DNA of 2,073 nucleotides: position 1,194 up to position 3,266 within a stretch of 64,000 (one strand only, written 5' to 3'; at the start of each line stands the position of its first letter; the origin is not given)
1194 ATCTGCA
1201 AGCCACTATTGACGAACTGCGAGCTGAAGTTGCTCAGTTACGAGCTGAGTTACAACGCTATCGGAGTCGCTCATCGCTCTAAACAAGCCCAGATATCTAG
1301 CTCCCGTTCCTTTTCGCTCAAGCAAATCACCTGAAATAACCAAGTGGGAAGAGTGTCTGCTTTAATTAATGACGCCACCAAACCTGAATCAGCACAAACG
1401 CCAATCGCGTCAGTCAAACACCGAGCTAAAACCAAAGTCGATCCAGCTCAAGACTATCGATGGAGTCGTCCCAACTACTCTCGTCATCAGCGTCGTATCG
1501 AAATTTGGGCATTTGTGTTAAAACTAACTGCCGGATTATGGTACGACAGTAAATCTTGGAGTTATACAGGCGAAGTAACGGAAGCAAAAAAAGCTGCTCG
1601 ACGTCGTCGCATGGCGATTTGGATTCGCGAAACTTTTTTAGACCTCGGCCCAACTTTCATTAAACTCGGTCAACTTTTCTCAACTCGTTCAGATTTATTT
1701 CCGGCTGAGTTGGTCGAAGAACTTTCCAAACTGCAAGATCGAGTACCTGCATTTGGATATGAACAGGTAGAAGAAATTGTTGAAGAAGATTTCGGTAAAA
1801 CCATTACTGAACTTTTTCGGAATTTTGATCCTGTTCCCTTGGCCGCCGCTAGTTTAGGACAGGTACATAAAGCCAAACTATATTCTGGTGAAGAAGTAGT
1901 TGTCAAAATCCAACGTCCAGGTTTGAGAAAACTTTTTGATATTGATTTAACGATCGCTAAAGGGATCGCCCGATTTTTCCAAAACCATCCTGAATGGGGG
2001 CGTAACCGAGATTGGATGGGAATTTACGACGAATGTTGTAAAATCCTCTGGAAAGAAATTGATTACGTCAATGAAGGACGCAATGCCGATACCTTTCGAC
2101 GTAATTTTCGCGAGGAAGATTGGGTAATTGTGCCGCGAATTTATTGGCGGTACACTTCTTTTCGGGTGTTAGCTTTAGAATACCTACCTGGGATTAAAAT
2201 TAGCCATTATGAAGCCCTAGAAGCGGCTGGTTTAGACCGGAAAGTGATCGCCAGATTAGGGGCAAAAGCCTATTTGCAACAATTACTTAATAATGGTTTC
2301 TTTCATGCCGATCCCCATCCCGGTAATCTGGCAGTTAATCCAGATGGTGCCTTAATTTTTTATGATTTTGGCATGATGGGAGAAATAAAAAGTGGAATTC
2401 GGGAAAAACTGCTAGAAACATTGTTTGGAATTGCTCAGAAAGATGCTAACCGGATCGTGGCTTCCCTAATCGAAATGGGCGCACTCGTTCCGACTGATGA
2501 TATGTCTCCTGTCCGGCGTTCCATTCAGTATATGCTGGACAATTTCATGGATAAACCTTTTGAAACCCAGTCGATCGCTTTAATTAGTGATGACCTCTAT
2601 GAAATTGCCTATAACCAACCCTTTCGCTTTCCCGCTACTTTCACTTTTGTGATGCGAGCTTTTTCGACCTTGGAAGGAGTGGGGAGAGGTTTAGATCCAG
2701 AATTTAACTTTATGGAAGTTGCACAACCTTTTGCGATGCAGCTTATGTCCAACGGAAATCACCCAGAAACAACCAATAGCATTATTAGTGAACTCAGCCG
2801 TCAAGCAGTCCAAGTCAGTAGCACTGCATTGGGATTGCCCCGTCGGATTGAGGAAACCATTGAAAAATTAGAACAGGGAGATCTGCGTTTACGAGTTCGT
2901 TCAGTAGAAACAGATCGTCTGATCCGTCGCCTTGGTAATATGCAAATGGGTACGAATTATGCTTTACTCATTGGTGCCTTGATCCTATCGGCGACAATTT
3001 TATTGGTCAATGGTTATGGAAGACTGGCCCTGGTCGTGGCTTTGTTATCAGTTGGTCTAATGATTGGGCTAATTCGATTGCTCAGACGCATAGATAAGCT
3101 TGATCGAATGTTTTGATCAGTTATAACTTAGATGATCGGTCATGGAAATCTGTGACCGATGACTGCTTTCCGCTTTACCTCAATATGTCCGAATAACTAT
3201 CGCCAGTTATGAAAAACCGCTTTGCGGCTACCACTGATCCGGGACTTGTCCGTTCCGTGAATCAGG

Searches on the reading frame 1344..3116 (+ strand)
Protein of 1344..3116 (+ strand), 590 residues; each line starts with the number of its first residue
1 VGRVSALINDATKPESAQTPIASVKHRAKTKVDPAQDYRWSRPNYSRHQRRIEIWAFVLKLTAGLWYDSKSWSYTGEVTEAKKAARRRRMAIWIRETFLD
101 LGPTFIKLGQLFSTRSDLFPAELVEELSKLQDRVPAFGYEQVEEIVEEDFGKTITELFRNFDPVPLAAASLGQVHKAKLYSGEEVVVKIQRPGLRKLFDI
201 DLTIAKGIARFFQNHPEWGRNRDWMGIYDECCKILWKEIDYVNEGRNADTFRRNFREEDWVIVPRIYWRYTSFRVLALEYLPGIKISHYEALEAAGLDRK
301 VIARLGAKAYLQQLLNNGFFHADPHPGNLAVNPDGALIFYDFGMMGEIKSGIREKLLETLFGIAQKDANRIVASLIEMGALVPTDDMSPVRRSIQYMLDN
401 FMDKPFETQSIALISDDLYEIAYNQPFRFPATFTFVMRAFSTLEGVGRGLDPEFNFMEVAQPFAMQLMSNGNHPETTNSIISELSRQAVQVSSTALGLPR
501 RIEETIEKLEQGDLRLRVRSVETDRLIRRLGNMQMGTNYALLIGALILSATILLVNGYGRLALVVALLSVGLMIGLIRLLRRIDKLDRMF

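Call 67: search_protein_families(library=pfam, proteins=[window:1344-3116:+], max_evalue=0.00001)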
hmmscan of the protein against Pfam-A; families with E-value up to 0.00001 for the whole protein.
window:1344-3116:+ (590 aa): 1 family
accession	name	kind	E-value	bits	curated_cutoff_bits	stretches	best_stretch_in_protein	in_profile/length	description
PF03109.22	ABC1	-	4.3e-83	278.6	22.9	1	129-373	1-242/244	ABC1 atypical kinase-like domain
